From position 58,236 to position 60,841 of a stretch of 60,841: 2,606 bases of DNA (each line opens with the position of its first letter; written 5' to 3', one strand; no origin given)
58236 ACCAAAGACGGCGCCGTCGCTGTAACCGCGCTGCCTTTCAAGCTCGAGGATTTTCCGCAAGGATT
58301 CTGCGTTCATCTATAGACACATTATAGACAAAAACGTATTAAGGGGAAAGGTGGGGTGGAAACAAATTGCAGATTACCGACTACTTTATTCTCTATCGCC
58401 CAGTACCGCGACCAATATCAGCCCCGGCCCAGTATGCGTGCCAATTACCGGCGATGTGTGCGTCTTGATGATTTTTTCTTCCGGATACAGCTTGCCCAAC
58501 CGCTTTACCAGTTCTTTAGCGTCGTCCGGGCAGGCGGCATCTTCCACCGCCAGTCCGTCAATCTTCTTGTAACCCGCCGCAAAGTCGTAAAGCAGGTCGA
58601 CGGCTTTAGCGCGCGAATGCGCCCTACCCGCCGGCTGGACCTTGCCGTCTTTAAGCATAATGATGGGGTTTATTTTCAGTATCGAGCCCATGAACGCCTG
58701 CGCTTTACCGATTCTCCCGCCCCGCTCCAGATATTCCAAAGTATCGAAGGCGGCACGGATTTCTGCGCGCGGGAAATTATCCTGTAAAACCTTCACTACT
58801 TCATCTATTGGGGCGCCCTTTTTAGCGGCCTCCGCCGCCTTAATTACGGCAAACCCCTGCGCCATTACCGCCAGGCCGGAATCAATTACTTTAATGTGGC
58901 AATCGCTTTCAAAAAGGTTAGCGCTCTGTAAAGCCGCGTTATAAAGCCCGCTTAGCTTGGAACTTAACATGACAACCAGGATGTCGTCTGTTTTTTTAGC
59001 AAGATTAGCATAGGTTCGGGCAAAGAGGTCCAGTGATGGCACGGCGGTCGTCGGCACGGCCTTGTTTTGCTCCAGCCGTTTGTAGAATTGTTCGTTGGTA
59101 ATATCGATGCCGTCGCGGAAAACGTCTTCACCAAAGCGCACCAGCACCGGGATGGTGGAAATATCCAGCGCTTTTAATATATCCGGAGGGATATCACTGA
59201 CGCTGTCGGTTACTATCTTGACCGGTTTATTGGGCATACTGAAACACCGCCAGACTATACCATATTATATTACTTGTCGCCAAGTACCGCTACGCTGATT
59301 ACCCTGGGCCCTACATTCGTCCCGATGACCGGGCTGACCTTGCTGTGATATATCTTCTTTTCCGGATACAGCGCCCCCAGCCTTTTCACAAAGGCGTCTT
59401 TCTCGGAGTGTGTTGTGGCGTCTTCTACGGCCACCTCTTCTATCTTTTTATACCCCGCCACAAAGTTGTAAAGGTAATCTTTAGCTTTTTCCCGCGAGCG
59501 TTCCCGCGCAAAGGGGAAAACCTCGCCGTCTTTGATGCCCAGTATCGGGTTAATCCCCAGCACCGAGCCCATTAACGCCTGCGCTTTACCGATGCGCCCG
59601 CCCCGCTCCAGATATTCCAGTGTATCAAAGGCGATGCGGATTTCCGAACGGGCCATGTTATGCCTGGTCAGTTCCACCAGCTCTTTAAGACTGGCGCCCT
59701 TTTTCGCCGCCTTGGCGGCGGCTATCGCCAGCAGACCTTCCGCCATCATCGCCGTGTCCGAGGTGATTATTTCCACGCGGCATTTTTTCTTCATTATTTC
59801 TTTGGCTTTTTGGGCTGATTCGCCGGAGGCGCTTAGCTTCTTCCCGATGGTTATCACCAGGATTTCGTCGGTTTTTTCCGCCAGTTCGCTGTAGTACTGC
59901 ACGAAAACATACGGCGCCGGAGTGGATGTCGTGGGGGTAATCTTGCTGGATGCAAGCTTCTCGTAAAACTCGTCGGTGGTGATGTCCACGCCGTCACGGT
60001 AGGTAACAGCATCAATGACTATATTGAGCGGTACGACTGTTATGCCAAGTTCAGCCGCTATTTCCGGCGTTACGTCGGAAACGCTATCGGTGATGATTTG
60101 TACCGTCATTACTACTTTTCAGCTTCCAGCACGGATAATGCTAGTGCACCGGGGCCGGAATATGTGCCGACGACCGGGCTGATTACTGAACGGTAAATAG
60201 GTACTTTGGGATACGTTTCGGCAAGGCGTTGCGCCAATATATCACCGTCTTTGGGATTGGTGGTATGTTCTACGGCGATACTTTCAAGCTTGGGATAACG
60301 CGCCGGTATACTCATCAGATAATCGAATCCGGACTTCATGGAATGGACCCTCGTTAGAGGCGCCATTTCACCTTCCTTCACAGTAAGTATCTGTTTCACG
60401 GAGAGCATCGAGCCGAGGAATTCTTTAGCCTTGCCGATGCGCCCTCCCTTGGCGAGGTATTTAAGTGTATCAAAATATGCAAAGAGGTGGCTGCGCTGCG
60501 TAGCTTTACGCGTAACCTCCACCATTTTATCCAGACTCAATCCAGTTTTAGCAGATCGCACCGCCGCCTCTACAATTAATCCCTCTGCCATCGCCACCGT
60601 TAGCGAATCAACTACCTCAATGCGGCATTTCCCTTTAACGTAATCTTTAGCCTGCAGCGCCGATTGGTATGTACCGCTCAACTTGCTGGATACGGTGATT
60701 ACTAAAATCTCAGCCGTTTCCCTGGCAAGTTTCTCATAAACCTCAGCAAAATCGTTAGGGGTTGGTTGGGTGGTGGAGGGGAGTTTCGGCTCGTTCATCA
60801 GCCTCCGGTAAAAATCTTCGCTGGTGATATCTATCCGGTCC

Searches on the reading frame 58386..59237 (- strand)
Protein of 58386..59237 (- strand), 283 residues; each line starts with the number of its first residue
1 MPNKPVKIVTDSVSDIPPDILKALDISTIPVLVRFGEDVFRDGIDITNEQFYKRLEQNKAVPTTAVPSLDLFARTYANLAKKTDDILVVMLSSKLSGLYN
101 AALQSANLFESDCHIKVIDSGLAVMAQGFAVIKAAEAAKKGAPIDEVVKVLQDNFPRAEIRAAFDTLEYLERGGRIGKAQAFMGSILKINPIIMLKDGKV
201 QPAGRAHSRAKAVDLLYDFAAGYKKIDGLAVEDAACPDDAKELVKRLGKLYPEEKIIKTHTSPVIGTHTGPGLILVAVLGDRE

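Call 30: search_protein_families(library=pfam, proteins=[window:58386-59237:-])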
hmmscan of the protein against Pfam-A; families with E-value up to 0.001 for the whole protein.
window:58386-59237:- (283 aa): 1 family
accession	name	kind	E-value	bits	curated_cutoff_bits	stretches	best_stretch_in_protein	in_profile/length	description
PF02645.21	DegV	-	9e-79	265.1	27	1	6-278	2-277/280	Uncharacterised protein, DegV family COG1307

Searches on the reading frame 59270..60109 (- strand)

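Call 30: search_protein_families(library=pfam, proteins=[window:59270-60109:-])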
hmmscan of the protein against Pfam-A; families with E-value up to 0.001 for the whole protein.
window:59270-60109:- (279 aa): 1 family
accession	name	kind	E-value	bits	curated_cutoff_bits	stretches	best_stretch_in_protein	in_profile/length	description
PF02645.21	DegV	-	1.9e-72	244.4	27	1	3-276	2-278/280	Uncharacterised protein, DegV family COG1307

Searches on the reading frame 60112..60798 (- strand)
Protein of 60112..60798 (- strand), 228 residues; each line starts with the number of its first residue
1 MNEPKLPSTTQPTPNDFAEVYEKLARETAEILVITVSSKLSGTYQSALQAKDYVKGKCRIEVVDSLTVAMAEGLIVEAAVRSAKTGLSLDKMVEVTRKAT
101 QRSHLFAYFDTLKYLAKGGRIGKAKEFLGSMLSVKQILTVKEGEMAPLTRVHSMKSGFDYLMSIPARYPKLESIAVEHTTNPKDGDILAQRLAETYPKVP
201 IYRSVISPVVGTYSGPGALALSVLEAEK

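Call 30: search_protein_families(library=pfam, proteins=[window:60112-60798:-])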
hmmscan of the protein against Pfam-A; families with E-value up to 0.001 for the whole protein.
window:60112-60798:- (228 aa): 1 family
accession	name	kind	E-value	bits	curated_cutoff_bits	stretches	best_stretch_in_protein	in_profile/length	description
PF02645.21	DegV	-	4.2e-60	203.9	27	1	2-225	53-279/280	Uncharacterised protein, DegV family COG1307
